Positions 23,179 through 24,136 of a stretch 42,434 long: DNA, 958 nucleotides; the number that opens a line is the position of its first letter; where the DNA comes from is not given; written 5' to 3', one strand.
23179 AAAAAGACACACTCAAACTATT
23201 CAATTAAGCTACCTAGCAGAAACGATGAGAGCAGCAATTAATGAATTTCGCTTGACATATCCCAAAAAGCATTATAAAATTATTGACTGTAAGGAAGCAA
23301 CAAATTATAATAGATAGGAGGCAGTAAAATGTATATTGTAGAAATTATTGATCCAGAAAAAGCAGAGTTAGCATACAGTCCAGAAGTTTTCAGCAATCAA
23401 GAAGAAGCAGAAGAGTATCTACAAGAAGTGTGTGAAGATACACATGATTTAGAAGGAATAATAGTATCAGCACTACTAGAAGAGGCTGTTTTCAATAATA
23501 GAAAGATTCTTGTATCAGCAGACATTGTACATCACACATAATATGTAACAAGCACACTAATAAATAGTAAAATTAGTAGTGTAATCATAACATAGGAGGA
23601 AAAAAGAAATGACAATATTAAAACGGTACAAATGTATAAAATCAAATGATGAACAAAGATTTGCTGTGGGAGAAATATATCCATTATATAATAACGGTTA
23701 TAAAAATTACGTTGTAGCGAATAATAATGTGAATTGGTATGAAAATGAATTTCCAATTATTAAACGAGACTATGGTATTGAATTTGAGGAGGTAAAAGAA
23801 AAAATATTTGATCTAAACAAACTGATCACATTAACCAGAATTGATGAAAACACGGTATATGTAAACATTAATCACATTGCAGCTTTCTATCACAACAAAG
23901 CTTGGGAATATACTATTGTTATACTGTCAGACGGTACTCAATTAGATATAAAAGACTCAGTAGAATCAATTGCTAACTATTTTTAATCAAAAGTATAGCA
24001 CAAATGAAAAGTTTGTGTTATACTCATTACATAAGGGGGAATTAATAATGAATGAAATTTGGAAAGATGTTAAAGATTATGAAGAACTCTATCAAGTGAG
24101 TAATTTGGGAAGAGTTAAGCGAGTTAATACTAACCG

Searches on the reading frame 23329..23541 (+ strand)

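Call 55: search_protein_families(library=phrogs, proteins=[window:23329-23541:+], max_evalue=0.001)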
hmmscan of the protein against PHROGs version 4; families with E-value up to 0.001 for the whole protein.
window:23329-23541:+ (70 aa): 1 family
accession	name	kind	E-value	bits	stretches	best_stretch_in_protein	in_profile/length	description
phrog_12571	-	unknown function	7.2e-27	94.1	1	1-63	1-62/62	-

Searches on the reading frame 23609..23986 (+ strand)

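Call 55: search_protein_families(library=phrogs, proteins=[window:23609-23986:+], max_evalue=0.001)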
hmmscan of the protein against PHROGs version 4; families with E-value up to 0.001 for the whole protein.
window:23609-23986:+ (125 aa): 2 families
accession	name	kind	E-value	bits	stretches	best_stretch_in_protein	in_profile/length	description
phrog_29604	-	unknown function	2.8e-39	134.1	1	69-125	4-60/60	-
phrog_8458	-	moron, auxiliary metabolic gene and host takeover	0.00012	22.9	0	81-123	27-66/75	flagellar protein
